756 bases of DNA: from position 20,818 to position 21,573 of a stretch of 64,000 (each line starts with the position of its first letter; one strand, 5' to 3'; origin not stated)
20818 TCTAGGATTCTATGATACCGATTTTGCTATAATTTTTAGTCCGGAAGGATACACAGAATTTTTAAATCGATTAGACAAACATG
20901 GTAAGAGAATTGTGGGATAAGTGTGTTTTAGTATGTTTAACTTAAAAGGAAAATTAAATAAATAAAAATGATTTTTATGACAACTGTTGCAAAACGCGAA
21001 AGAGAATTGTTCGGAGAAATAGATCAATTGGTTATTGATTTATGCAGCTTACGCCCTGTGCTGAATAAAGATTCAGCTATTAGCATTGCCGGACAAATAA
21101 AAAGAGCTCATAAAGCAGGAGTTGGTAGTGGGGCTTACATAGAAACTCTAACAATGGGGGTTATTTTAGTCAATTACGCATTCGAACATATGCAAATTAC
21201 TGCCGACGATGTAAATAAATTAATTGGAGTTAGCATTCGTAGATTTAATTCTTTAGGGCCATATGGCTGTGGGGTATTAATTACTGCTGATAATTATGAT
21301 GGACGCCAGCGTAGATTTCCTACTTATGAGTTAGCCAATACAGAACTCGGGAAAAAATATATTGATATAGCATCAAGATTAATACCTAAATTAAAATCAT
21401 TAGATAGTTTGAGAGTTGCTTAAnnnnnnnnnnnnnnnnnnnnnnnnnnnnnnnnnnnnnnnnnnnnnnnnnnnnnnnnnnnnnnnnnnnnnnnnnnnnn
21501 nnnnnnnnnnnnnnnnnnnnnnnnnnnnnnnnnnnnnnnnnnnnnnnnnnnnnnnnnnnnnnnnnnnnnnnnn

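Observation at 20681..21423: Two-gene cassette of unknown function translationally coupled inside the rpl3-rpl4 junction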

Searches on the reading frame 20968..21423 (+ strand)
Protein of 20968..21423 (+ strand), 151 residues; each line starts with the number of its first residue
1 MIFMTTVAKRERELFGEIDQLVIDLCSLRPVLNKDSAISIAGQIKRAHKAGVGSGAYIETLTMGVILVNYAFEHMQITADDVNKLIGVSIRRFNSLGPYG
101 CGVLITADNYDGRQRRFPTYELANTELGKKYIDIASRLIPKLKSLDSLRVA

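Call 3: search_protein_families(library=pfam, proteins=[window:20968-21423:+], max_evalue=1)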
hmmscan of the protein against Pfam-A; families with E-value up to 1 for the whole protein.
window:20968-21423:+ (151 aa): 0 families

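Call 5: search_protein_families(library=phrogs, proteins=[window:20968-21423:+], max_evalue=1)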
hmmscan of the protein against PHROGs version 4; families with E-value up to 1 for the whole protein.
window:20968-21423:+ (151 aa): 0 families

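Call 6: search_protein_families(library=ncbifam, proteins=[window:20968-21423:+], max_evalue=1)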
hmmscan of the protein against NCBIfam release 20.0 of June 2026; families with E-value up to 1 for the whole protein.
window:20968-21423:+ (151 aa): 0 families

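Call 7: search_protein_families(library=padloc, proteins=[window:20968-21423:+], max_evalue=1)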
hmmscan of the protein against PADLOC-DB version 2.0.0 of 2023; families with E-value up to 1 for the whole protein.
window:20968-21423:+ (151 aa): 0 families

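Call 8: find_homologous_proteins(query=window:20968-21420:+, max_evalue=0.01)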
Query window:20968-21420:+ (151 aa): 2 proteins with E <= 0.01 among 34 candidates.
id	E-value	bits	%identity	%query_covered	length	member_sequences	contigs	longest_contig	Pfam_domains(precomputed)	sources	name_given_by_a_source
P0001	5.2e-90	317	100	98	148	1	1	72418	-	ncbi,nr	ncbi:MAG: hypothetical protein HY361_04065 [Candidatus Aenigmarchaeota archaeon]|nr:hypothetical pro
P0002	8.5e-43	164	65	98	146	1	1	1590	-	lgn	-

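Call 10: find_encoding_contigs(protein=P0002, flank=10000)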
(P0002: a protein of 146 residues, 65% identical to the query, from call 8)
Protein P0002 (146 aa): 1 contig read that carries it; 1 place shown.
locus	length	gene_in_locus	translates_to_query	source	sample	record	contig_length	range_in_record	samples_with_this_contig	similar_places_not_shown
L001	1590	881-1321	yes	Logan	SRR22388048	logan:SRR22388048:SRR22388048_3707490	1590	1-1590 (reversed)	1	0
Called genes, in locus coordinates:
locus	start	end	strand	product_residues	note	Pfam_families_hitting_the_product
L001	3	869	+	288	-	?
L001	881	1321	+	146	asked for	-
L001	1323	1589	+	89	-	?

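Call 21: search_protein_representatives(alignment_id=A1)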
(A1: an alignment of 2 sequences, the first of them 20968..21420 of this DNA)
Query: 2 sequences, 151 profile positions. Proteins with E-value up to 0.001 (for the whole library): 6; up to 1e-10: 2; up to 1e-30: 1. The best 6 are listed.
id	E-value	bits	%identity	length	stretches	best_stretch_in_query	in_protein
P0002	3.5e-83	293.2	-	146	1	4-151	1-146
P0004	9.8e-15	71.0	-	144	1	12-147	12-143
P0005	2.6e-09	53.4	-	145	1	4-145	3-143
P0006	4.1e-08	49.5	-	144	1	4-149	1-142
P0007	2.7e-07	46.9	-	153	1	4-144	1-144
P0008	9.1e-06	41.9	-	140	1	4-140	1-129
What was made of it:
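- On X family (defined here): The window protein is the founding member: E 3.5e-83 to P0002 and 1e-14 to 9e-06 to four further clusters (call 21).
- Checked: ORF2 has homologs (calls 8, 21).
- An exhaustive search of 1.84 billion representative proteins finds only 6 clusters (call 21).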

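Call 24: find_homologous_proteins(query=A2, max_evalue=0.01)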
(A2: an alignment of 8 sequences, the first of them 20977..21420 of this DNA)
Query A2 (8 sequences) (148 aa, profile of the alignment): 5 proteins with E <= 0.01 among 1238 candidates.
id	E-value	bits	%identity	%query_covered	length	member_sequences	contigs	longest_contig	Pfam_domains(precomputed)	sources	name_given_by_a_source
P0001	3.2e-50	188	100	100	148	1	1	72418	-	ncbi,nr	ncbi:MAG: hypothetical protein HY361_04065 [Candidatus Aenigmarchaeota archaeon]|nr:hypothetical pro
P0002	2.0e-49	185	65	100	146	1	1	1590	-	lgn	-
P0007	2.7e-47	178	28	95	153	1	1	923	-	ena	-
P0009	8.5e-47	177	27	95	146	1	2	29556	-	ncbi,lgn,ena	-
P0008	2.5e-44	169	31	91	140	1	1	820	-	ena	-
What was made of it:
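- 20977..21423 (+): ORF2 = 'X', 148 aa (151 aa from ATG 20968). It belongs to a new hypervariable family with a predicted MarR/ArsR-like winged-helix fold. Its stop TAA at 21421-21423 lies 1 nt before the rpl4 ATG. Homologs: calls 8, 21, 24.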

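Call 25: find_encoding_contigs(protein=P0007, flank=10000)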
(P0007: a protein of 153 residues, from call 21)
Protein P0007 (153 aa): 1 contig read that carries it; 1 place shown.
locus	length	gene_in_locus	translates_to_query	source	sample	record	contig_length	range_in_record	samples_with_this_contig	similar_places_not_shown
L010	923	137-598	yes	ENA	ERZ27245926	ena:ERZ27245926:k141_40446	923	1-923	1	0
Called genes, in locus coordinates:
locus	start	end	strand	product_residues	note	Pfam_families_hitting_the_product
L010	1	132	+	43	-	?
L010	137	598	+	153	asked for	-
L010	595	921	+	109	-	?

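Call 26: find_encoding_contigs(protein=P0008, flank=10000)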
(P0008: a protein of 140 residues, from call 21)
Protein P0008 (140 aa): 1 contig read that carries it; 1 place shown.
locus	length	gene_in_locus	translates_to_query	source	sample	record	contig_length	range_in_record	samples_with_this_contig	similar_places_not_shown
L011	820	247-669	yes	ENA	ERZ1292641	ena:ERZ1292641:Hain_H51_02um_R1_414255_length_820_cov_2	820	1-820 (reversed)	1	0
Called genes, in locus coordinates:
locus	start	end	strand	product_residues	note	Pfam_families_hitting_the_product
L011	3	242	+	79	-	?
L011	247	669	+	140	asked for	-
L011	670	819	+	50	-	?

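Call 27: find_encoding_contigs(protein=P0004, flank=10000)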
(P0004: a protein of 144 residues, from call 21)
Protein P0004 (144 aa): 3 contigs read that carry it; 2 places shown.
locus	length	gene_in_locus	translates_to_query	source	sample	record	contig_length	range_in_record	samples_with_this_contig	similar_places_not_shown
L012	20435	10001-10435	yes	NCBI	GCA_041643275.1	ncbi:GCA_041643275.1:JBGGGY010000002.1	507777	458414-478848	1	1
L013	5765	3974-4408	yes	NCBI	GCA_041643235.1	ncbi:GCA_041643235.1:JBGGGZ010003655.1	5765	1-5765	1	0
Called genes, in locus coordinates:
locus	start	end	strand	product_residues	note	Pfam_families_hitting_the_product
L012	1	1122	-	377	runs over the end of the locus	-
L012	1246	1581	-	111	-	PF01655:Ribosomal_L32e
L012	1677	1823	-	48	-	-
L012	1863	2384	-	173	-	PF00347:Ribosomal_L6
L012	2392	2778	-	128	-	PF00410:Ribosomal_S8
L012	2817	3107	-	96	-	-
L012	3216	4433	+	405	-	-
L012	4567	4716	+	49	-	-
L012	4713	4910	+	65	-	PF20095:DUF6485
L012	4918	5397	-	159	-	PF04008:Adenosine_kin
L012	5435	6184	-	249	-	-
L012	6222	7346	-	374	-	PF00291:PALP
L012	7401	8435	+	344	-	-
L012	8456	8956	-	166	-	PF11969:DcpS_C, PF01230:HIT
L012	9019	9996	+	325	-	PF00297:Ribosomal_L3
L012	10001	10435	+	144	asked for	-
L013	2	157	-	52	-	?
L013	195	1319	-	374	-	PF00291:PALP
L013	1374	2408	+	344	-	-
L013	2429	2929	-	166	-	PF11969:DcpS_C, PF01230:HIT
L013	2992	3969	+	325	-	PF00297:Ribosomal_L3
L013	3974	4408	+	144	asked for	-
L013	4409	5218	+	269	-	PF00573:Ribosomal_L4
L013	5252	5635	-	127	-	PF03979:Sigma70_r1_1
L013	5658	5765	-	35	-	?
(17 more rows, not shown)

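Call 28: find_encoding_contigs(protein=P0005, flank=6000, max_places=4)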
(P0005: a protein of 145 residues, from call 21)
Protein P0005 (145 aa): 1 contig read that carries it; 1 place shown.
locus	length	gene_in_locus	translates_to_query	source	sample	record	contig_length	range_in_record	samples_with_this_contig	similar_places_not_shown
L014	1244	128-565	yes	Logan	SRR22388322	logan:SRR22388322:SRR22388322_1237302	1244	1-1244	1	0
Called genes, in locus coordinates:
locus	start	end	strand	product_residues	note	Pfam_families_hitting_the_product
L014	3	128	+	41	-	?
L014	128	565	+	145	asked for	-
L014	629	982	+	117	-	PF00573:Ribosomal_L4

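Call 29: find_encoding_contigs(protein=P0006, flank=6000, max_places=4)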
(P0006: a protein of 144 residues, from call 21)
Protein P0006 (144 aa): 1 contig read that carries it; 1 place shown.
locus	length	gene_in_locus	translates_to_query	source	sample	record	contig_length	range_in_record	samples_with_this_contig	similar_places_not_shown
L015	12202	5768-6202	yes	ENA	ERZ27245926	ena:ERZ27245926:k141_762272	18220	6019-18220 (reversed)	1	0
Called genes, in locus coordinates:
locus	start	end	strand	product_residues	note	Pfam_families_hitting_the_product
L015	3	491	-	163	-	?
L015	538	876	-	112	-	PF01655:Ribosomal_L32e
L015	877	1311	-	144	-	PF00293:NUDIX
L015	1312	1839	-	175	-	PF00347:Ribosomal_L6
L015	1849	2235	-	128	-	PF00410:Ribosomal_S8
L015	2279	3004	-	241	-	PF03116:NQR2_RnfD_RnfE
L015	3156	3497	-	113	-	-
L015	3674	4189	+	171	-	-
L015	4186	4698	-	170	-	PF11969:DcpS_C, PF01230:HIT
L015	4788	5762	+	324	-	PF00297:Ribosomal_L3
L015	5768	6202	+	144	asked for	-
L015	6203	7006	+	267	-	PF00573:Ribosomal_L4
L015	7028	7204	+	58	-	-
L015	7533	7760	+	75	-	PF00276:Ribosomal_L23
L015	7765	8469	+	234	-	PF00181:Ribosomal_L2_N, PF03947:Ribosomal_L2_C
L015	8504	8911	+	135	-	PF00203:Ribosomal_S19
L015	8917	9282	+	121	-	PF00237:Ribosomal_L22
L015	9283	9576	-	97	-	-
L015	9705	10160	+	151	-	PF01797:Y1_Tnp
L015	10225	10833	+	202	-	PF07650:KH_2, PF00189:Ribosomal_S3_C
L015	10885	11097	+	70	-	PF00831:Ribosomal_L29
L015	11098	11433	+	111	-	PF01253:SUI1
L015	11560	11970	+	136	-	PF01641:SelR, PF24046:At4g08330 (faint)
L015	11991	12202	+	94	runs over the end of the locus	PF01868:RNase_P-MRP_p29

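Call 36: search_solved_structures(query=A2, max_evalue=10, show_alignments=2)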
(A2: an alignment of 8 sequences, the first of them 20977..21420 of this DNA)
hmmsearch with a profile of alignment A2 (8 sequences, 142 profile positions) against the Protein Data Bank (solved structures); distinct sequences matched with E-value up to 10: 8.
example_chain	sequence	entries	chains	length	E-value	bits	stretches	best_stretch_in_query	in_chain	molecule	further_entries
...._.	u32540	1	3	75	0.26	14.6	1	6-65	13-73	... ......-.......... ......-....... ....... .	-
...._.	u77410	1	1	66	0.51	13.6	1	6-61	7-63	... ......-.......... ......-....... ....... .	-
9ndy_J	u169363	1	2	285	0.58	13.4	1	45-130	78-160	Wedge protein 1 (gp024)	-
5j10_A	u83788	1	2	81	1.2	12.4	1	4-58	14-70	peptide design 2L4HC2_24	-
5k7v_A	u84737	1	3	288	2.1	11.6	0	105-135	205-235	Designed protein HR00C3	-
5vjs_A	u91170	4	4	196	2.2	11.6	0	4-79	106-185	Reaction Center Maquette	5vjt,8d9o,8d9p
5vju_A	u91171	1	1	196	2.3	11.5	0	4-79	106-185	Reaction Center Maquette Leu71His variant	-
6vfh_B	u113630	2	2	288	2.9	11.2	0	106-135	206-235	T33_dn10B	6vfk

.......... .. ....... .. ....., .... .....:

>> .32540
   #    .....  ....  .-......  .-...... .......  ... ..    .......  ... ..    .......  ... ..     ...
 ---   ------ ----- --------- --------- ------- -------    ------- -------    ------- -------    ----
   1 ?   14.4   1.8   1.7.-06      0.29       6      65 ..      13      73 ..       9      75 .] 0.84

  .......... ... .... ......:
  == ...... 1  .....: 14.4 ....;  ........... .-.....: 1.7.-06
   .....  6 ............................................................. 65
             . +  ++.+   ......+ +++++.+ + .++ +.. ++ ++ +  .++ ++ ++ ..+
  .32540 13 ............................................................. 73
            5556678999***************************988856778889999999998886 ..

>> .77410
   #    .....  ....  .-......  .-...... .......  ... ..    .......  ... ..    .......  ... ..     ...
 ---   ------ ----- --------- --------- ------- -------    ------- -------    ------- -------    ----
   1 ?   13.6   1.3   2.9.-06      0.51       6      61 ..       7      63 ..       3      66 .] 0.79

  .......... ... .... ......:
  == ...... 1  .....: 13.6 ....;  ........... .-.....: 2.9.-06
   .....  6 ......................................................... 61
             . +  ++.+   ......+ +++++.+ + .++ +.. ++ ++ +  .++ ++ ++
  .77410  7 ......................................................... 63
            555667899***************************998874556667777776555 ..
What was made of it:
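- On MarR / ArsR-SmtB winged-helix regulators: A PDB profile search finds no regulator (call 36).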

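Call 38: predict_structure(alignment_id=A2)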
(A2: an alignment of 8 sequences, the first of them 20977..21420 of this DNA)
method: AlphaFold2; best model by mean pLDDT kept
length: 148 residues; sequences in the alignment: 8
mean_pLDDT: 89.1   pTM: 0.85
mean pLDDT of the five models: 89.1, 88.6, 88.1, 88.0, 87.5
residues with pLDDT >= 90: 102; 70-90: 34; 50-70: 12; < 50: 0
segments of 3 or more residues with pLDDT < 50: none
pLDDT, mean of each block of 10 residues (from residue 1): 85 96 85 90 90 95 96 90 89 92 71 78 97 97 85
secondary structure, 60 per line:
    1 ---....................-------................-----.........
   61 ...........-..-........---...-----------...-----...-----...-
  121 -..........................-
elements in order: H4-23 H31-46 H52-71 H76-83 E101-103 E117-119 H122-147
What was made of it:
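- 20977..21423 (+): AF2 pLDDT 89, pTM 0.85 (call 38).
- On MarR / ArsR-SmtB winged-helix regulators: AF2 model pLDDT 89, with helices at 4-23, 31-46, 52-71 and 76-83, strands at 101-103 and 117-119, and a helix at 122-147 (call 38).
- AF2 pLDDT 89 from 8 sequences (call 38).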

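Call 41: fold_search(model_id=the predicted structure, library=pdb)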
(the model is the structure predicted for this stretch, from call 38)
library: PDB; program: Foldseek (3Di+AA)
matches with E <= 10: 295; with E <= 0.001: 0
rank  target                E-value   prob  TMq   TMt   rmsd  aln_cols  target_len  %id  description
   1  7dvu                  9.8e-02  0.96  0.38  0.40   8.9       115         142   17  Crystal structure of heme sensor protein PefR in complex with heme and cyanide (released 2021-09-29)
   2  5aip_A                1.2e-01  0.87  0.37  0.38  13.8       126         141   11  Crystal structure of NadR in complex with 4-hydroxyphenylacetate (released 2016-03-02)
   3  3bpx_B                1.3e-01  0.91  0.38  0.40  11.1       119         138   17  Crystal Structure of MarR (released 2008-05-20)
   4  6pco_C                1.4e-01  0.92  0.37  0.41   8.3       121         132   12  Mechanism for regulation of DNA binding of Bordetella bronchiseptica BpsR by 6-hydroxynicotinic acid (released 2019-11-06)
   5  4g9y                  1.5e-01  0.96  0.40  0.42   7.4       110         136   14  Crystal Structure of the PcaV transcriptional regulator from Streptomyces coelicolor (released 2013-06-05)
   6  3f72_B                1.5e-01  0.89  0.35  0.45  11.2       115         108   12  Crystal Structure of the Staphylococcus aureus pI258 CadC Metal Binding Site 2 Mutant (released 2009-04-07)
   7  3vod_A                1.6e-01  0.84  0.35  0.37   8.7       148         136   13  Crystal Structure of mutant MarR C80S from E.coli (released 2013-03-06)
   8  6pcp_A                1.8e-01  0.89  0.37  0.39   7.8       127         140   12  Mechanism for regulation of DNA binding of Bordetella bronchiseptica BpsR by 6-hydroxynicotinic acid (released 2019-11-06)
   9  4eju_A                1.8e-01  0.84  0.34  0.34  11.8       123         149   14  Staphylococcus epidermidis TcaR full length (released 2013-05-08)
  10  3voe_B                1.8e-01  0.80  0.34  0.36   9.1       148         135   12  Crystal Structure of wild type MarR (apo form) from E.coli (released 2013-03-06)
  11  7dvs_B                1.9e-01  0.91  0.38  0.40   9.1       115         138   17  Crystal structure of Apo (heme-free) PefR (released 2021-09-29)
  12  7dvs_A                1.9e-01  0.90  0.38  0.40   9.0       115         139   17  Crystal structure of Apo (heme-free) PefR (released 2021-09-29)
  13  1s3j_A                1.9e-01  0.89  0.36  0.37   9.8       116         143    9  X-ray crystal structure of YusO protein from Bacillus subtilis (released 2004-04-13)
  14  3vod_B                1.9e-01  0.80  0.34  0.36   9.1       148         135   12  Crystal Structure of mutant MarR C80S from E.coli (released 2013-03-06)
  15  6pco_B                2.0e-01  0.85  0.35  0.38   7.8       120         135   12  Mechanism for regulation of DNA binding of Bordetella bronchiseptica BpsR by 6-hydroxynicotinic acid (released 2019-11-06)
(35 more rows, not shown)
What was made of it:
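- On MarR / ArsR-SmtB winged-helix regulators: The top 50 Foldseek PDB hits are all MarR/ArsR-type, but with E about 0.1 and TM 0.35-0.40 (call 41).
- On Type II toxin-antitoxin module: The X fold is regulator-like (call 41).
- Closest known: MarR / ArsR-SmtB family winged-helix transcriptional regulators. Same: All 50 best PDB fold matches are of this kind (call 41).
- The top 50 PDB matches are all MarR/ArsR-type regulators (call 41). ORF2 has an HTH-like fold, as many antitoxins do (call 41).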
